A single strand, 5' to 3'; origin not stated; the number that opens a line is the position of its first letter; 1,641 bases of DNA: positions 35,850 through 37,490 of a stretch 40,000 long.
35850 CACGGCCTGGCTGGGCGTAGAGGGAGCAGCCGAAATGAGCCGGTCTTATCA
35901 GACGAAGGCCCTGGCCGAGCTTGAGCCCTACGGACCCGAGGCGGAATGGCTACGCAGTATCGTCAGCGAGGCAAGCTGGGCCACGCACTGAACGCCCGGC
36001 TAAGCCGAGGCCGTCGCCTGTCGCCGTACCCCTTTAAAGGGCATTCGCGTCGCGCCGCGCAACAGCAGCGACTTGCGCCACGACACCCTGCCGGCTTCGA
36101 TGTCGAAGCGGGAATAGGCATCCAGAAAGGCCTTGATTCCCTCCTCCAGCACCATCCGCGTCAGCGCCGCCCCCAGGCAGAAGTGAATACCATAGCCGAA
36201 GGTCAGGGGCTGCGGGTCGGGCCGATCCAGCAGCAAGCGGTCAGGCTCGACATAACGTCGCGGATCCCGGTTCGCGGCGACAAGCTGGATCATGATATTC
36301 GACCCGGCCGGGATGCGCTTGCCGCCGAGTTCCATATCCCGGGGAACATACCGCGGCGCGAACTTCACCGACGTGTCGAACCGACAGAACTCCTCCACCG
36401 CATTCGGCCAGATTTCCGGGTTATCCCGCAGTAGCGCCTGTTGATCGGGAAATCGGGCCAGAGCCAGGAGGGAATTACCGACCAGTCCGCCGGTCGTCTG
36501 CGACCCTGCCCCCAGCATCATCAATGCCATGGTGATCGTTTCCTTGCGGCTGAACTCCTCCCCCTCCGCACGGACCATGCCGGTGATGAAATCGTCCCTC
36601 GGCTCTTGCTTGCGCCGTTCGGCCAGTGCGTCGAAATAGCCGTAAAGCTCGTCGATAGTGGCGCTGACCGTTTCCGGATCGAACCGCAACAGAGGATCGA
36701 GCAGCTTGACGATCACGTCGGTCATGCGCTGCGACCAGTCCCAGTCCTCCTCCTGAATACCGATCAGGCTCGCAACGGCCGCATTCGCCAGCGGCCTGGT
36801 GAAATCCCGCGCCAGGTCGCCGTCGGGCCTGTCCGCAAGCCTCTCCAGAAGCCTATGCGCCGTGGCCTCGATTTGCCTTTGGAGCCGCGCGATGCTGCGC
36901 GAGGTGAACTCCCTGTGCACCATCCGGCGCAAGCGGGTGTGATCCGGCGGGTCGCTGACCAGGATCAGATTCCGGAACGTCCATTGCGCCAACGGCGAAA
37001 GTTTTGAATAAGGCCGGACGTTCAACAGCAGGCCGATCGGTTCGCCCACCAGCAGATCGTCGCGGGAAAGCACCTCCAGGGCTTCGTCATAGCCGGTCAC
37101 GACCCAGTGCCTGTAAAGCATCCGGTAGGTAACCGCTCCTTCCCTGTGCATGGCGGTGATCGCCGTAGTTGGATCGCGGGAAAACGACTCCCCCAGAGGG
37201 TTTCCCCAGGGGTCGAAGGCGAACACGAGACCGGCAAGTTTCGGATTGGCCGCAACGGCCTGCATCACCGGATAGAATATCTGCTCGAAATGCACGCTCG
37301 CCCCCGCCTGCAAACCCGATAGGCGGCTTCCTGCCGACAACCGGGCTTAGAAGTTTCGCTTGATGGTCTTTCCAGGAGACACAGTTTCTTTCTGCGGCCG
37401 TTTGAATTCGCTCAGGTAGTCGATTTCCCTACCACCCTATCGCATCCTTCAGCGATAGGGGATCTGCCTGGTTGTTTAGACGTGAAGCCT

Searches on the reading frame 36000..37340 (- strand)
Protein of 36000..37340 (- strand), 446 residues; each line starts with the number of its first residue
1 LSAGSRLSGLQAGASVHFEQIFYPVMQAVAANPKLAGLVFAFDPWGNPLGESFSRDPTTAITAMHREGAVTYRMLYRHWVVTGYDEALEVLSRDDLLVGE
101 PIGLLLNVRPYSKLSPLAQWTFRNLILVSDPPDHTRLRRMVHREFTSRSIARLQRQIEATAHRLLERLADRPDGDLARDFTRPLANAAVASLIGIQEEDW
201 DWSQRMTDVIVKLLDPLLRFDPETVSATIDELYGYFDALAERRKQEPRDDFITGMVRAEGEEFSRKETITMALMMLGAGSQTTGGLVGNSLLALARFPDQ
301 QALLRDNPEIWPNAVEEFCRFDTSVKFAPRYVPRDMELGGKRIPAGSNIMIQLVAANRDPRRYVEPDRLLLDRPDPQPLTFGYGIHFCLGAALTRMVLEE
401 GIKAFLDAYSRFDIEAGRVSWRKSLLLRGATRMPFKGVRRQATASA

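Call 4: search_protein_families(library=pfam, proteins=[window:36000-37340:-])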
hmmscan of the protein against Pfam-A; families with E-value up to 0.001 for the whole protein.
window:36000-37340:- (446 aa): 1 family
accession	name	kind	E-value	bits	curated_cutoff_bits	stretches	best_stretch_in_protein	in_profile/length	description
PF00067.27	p450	-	1.3e-21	77.4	22.8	1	124-409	85-432/462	Cytochrome P450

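Call 25: search_protein_families(library=ncbifam, proteins=[window:36000-37340:-], max_evalue=0.00001)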
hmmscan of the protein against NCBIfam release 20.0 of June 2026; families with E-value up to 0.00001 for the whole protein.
window:36000-37340:- (446 aa): 8 families
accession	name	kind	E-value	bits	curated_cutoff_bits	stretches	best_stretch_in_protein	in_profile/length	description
TIGR04515.1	P450_rel_GT_act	subfamily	3.7e-39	135.2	343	1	54-435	30-385/386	P450-derived glycosyltransferase activator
TIGR04538.1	P450_cycloAA_1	subfamily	1.4e-38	132.8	500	1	51-433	5-390/395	cytochrome P450, cyclodipeptide synthase-associated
NF045816.1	PentlenlactSyn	equivalog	3.3e-34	118.2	700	1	77-405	37-362/396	pentalenolactone synthase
NF041177.1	Cyp119_Thmprot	equivalog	8.2e-34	117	680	1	123-411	65-342/368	cytochrome P450 Cyp119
TIGR04458.1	CYP450_TxtE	equivalog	3.6e-30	104.9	500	1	55-434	11-399/403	4-nitrotryptophan synthase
NF041802.1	P450_SolI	exception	8.1e-27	93.7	850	1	127-414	110-400/424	solanimycin biosynthesis cytochrome P450 SolI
NF050147.1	aminopyruv_ApyO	equivalog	4e-12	45.5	525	1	133-428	87-412/444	RiPP biosynthesis cytochrome P450 ApyO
NF051859.1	AlbFlvMonOxTrpSyn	equivalog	2.8e-11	42.6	700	0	313-375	322-384/457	bifunctional albaflavenone monooxygenase/terpene synthase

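Call 36: search_solved_structures(query=window:36000-37340:-, max_evalue=1e-20)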
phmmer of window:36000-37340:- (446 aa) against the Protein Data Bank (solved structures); distinct sequences matched with E-value up to 1e-20: 357 (the best 60 are shown).
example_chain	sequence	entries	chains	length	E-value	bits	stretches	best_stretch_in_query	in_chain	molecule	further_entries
7wex_A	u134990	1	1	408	2.2e-58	201.5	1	78-434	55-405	Cytochrome P450 hydroxylase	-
3wvs_A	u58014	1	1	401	3.1e-56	194.4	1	128-434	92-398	Putative monooxygenase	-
9ln5_A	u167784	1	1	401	1.5e-55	192.1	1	128-434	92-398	Putative monooxygenase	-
3a4g_A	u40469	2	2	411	8.9e-55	189.6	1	125-436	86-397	Vitamin D hydroxylase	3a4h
3a4z_A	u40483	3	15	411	1.3e-54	189.1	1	125-436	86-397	Vitamin D hydroxylase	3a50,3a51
5gnm_A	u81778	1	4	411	1.7e-54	188.7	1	125-436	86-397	Vitamin D(3) 25-hydroxylase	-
3vrm_A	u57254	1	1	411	4.5e-54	187.3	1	125-436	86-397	Vitamin D(3) 25-hydroxylase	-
1z8q_A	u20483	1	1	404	6.3e-54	186.8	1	77-435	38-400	6-deoxyerythronolide B hydroxylase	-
5gnl_A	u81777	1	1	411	8.3e-54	186.4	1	125-436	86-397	Vitamin D(3) 25-hydroxylase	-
1jip_A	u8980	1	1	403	2.2e-53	185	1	77-435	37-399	CYTOCHROME P450 107A1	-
1z8p_A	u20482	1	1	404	2.2e-53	185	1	77-435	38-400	6-deoxyerythronolide B hydroxylase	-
1jio_A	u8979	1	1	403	3.2e-53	184.5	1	77-435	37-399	CYTOCHROME P450 107A1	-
1z8o_A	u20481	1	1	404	3.2e-53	184.5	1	77-435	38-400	6-deoxyerythronolide B hydroxylase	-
4yzr_A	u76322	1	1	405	1.4e-52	182.4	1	64-435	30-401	Polyketide biosynthesis cytochrome P450 PksS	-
8w6z_A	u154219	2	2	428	1.5e-52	182.2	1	48-435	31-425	Cytochrome P450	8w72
6gk5_A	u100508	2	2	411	1.7e-52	182.1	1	71-434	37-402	Cytochrome P450 CYP267B1 protein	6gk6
1egy_A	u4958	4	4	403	7.5e-52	179.9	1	73-435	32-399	CYTOCHROME P450ERYF | CYTOCHROME P450 107A1 | CYTOCHROME P450 ERYF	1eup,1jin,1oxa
8yhn_A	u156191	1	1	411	1.4e-51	179.1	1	38-412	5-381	Cytochrome P450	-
4z5p_A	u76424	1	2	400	1.7e-49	172.2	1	79-435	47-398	Cytochrome P450 hydroxylase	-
6m4s_A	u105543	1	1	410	4.4e-49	170.8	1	124-413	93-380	Cytochrome P450 hydroxylase sb21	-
8gue_A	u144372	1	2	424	4.8e-49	170.7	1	48-439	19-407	Cytochrome P450 monooxygenase PikC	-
6gmf_A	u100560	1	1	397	5.2e-49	170.6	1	126-437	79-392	Putative cytochrome P450 hydroxylase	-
7xbm_A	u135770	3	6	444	5.6e-49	170.5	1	48-439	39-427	Cytochrome P450 monooxygenase PikC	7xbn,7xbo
2vz7_A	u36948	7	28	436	5.9e-49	170.4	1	48-439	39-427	CYTOCHROME P450 MONOOXYGENASE | CYTOCHROME P450 HYDROXYLASE PIKC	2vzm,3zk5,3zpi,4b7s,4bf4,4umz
2whw_A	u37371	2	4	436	6.2e-49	170.3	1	48-439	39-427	CYTOCHROME P450 MONOOXYGENASE | CYTOCHROME P450 HYDROXYLASE PIKC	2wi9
4mm0_A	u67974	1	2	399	7.9e-49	170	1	116-417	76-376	P450-like monooxygenase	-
2bvj_A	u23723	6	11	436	8.9e-49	169.8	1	48-439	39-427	CYTOCHROME P450 MONOOXYGENASE | CYTOCHROME P450 HYDROXYLASE PIKC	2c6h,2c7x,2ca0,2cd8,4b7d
8fz8_A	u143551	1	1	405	1e-47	166.3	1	53-435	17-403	Cytochrome P450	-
2wgy_A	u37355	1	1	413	1.4e-47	165.9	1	126-436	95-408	CYTOCHROME P450 130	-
8z9s_A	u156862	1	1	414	4.1e-47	164.3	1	77-434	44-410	Cytochrome P450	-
2uuq_A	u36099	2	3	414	4.8e-47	164.1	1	126-436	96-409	CYTOCHROME P450 130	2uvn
2wh8_A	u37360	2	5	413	4.8e-47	164.1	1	126-436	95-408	PUTATIVE CYTOCHROME P450 130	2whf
8jnp_A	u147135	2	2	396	5.1e-47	164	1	65-434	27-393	Cytochrome P450 CftA | Cytochrome P450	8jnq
3ejb_B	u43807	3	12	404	9.9e-47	163.1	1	74-414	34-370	Biotin biosynthesis cytochrome P450-like enzyme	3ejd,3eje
5vws_A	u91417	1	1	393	1.2e-46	162.9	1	112-435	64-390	Cytochrome P450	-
9v2t_A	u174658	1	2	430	1.5e-46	162.5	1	48-404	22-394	Cytochrome P450 monooxygenase CYP107Z12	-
8rtv_A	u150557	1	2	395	2e-45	158.8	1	117-409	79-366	Cytochrome P450-family protein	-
3r9b_A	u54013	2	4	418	1.2e-44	156.2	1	127-433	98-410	CYTOCHROME P450 164A2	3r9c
2z3t_A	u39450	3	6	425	1.4e-44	156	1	122-433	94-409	Cytochrome P450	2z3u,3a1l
5cje_A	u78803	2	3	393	1.6e-44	155.8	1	75-436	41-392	Cytochrome P450 hydroxylase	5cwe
9cjg_A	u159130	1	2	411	9.4e-44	153.3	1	76-435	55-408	Cytochrome P450-G9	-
9w6b_A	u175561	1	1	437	2e-43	152.2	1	70-435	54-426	Cytochrome P450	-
4rm4_A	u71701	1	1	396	2.6e-43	151.8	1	111-412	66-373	Cytochrome P450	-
5ysm_A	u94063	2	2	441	3.1e-42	148.3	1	61-434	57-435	Cytochrome P450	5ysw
4e2p_A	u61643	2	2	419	3.5e-42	148.1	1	77-410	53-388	Cytochrome P450 107B1 (P450CVIIB1)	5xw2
2wm4_A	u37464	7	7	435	7.5e-42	147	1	77-398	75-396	PUTATIVE CYTOCHROME P450 124 | Methyl-branched lipid omega-hydroxylase | CYP124 in complex with inhibitor carbethoxyhexyl imidazole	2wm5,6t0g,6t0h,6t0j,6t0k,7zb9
8gdi_A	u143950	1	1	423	1.2e-41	146.3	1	78-397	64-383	Cytochrome P450 124A1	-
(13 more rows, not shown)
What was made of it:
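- It is of the CYP107 type (call 36).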
